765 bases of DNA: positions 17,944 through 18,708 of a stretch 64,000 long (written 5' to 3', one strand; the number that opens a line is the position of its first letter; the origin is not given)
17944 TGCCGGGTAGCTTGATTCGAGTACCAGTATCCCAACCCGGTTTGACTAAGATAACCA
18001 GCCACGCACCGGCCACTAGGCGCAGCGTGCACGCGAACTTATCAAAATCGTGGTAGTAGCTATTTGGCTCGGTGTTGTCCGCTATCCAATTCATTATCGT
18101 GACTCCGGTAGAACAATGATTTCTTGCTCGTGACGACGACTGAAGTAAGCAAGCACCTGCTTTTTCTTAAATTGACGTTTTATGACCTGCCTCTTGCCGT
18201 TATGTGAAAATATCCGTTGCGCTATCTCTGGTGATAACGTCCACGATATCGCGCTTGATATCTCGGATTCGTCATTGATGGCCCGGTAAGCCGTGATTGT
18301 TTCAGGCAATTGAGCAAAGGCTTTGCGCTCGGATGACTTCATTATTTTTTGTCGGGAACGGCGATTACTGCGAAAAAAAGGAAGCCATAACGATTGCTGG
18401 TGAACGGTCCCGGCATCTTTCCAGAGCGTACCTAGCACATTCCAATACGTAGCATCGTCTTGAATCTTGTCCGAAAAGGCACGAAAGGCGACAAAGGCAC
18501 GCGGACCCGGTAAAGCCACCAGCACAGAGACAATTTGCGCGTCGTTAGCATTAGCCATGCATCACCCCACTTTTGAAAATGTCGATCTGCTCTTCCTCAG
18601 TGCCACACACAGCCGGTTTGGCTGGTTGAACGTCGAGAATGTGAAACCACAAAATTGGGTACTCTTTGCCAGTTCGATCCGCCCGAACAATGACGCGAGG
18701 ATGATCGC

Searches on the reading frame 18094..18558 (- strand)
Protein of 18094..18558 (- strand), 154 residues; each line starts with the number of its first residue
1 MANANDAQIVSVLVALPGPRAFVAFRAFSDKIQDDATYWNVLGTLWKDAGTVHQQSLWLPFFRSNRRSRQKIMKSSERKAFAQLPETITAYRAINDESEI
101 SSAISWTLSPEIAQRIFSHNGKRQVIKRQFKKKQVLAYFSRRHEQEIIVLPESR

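Call 76: search_protein_families(library=phrogs, proteins=[window:18094-18558:-], max_evalue=0.0001)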
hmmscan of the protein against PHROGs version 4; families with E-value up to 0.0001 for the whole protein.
window:18094-18558:- (154 aa): 2 families
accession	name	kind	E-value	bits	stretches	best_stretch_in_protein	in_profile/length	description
phrog_25265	-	unknown function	8.4e-49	166.5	1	4-151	2-148/151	-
phrog_4776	-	unknown function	1.7e-26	94.4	1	19-152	90-227/237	-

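Call 78: search_dna_similar(query=window:18094-18558:-, collection=phages, mode=protein, max_rows=12, rows=spread)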
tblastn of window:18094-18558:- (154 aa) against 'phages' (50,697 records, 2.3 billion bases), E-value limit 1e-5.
Records with a match: 74; places in all: 74; records where one place covers at least 80% of the query: 52.
Best place of each record, by identity: <60% 74.
By first word of the organism name: Mycobacterium 69; Bacillus 2; Gordonia 2; Ruegeria 1.
By host as written in the record: Mycobacterium smegmatis mc2 155 42; Mycobacterium smegmatis mc#155 20; Bacillus anthracis sterne 2; Mycobacterium smegamtis mc2 155 2; Gordonia terrae 3612 2; Mycobacterium smegmatis mc2155 2; Mycobacterium chelonae ATCC 35752_DMP1 2; Mycolicibacterium smegmatis MC2 155 1; and 1 more.
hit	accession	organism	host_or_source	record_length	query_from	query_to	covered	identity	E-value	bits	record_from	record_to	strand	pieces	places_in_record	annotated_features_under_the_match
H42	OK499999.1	Bacillus phage vB_BanS_Booya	Bacillus anthracis sterne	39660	3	154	99%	37.0%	1e-16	81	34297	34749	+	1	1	ADP-ribosyltransferase enzymatic component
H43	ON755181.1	Mycobacterium phage DuncansLeg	Mycobacterium smegmatis mc2 155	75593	19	152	87%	33.1%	2e-13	72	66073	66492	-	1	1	120: hypothetical protein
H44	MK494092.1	Mycobacterium phage Silverleaf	Mycobacterium smegmatis mc2 155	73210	19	153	88%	31.5%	2e-10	63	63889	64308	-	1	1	114: hypothetical protein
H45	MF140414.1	Mycobacterium phage Krypton555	Mycobacterium smegmatis mc2 155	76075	19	152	87%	31.0%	6e-12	67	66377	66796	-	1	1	122: hypothetical protein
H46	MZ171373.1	Mycobacterium phage DrSeegs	Mycobacterium smegmatis mc#155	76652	19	153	88%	30.7%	3e-13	71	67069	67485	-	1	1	123: hypothetical protein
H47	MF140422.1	Mycobacterium phage Nicholasp3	Mycobacterium smegmatis mc2 155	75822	19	153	88%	30.7%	8e-13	70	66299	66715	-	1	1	125: hypothetical protein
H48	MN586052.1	Mycobacterium phage Kahlid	Mycobacterium smegmatis mc#155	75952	19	153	88%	30.7%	1e-12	70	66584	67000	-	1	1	124: hypothetical protein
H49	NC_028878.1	Mycobacterium phage Archie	Mycobacterium smegmatis mc2 155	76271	19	153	88%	30.5%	2e-12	69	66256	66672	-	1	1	hypothetical protein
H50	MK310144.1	Mycobacterium phage CicholasNage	Mycobacterium smegmatis mc2 155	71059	34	153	78%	32.3%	3e-13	71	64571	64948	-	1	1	112: hypothetical protein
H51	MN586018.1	Mycobacterium phage Wyatt2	Mycobacterium smegmatis mc#155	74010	34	153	78%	32.3%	3e-13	71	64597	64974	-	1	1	118: hypothetical protein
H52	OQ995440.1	Mycobacterium phage Calm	Mycobacterium smegmatis mc2 155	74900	34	153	78%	32.3%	4e-13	71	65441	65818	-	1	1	125: hypothetical protein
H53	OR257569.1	Ruegeria phage RpAliso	Ruegeria pomeroyi DSS-3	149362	32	152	79%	26.0%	2e-6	52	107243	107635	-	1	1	hypothetical protein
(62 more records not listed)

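Call 79: get_annotated_region(hit=H42, flank=30)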
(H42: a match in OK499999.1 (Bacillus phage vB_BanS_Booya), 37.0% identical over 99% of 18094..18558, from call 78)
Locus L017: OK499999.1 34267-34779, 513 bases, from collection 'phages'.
description: Bacillus phage vB_BanS_Booya, complete genome.
organism: Bacillus phage vB_BanS_Booya (NCBI taxid 2894778)
taxonomy: Viruses; Duplodnaviria; Heunggongvirae; Uroviricota; Caudoviricetes; Wbetavirus
host: Bacillus anthracis sterne; source: soil; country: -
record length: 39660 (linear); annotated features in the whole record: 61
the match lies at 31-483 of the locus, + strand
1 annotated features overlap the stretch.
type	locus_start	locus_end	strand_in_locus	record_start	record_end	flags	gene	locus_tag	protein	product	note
CDS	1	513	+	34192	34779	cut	-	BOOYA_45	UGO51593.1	ADP-ribosyltransferase enzymatic component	gp45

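Call 80: get_annotated_region(hit=H43, flank=60)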
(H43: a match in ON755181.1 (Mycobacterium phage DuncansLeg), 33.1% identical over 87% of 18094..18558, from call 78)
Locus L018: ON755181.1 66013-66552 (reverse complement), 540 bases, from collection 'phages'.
description: Mycobacterium phage DuncansLeg, complete genome.
organism: Mycobacterium phage DuncansLeg (NCBI taxid 2926096)
taxonomy: Viruses; Duplodnaviria; Heunggongvirae; Uroviricota; Caudoviricetes; Vilmaviridae; Lclasvirinae; Lumosvirus
host: Mycobacterium smegmatis mc2 155; source: soil; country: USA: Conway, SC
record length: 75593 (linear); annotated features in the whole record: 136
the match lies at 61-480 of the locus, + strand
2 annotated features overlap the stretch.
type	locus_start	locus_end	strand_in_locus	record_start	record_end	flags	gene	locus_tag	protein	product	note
CDS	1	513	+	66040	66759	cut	120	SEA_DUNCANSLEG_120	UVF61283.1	hypothetical protein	-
CDS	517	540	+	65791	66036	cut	119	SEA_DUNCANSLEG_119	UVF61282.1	hypothetical protein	-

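Call 81: get_annotated_region(hit=H53, flank=120)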
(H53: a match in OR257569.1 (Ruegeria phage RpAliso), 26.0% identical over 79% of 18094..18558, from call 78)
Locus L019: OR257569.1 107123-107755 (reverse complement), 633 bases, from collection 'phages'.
description: Ruegeria phage RpAliso, complete genome.
organism: Ruegeria phage RpAliso (NCBI taxid 3073043)
taxonomy: Viruses; Duplodnaviria; Heunggongvirae; Uroviricota; Caudoviricetes
host: Ruegeria pomeroyi DSS-3; source: water; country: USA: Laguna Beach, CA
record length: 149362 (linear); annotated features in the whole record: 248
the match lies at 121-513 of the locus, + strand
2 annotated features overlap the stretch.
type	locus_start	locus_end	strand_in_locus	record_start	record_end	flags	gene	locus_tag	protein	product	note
CDS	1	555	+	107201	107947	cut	-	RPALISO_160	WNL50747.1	hypothetical protein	-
CDS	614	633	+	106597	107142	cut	-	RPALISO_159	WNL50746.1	hypothetical protein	-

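Call 97: find_related_loci(query=window:18097-18558:-, collection=viral_contigs, flank=1500)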
Query window:18097-18558:- (154 aa) in viral_contigs; peptide patterns used: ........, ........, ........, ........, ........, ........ (x = any residue, [..] = any of these).
12 stretches matched a pattern; 4 encode a relative of the query (tblastn E <= 1e-3); 4 distinct loci.
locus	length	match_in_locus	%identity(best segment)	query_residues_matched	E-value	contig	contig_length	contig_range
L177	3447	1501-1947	56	1-149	1e-55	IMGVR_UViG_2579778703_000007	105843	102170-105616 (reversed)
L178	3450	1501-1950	55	1-150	3e-55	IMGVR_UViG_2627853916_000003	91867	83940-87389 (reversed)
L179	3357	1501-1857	61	32-150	1e-50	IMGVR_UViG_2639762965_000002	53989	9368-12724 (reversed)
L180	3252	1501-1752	64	67-150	1e-34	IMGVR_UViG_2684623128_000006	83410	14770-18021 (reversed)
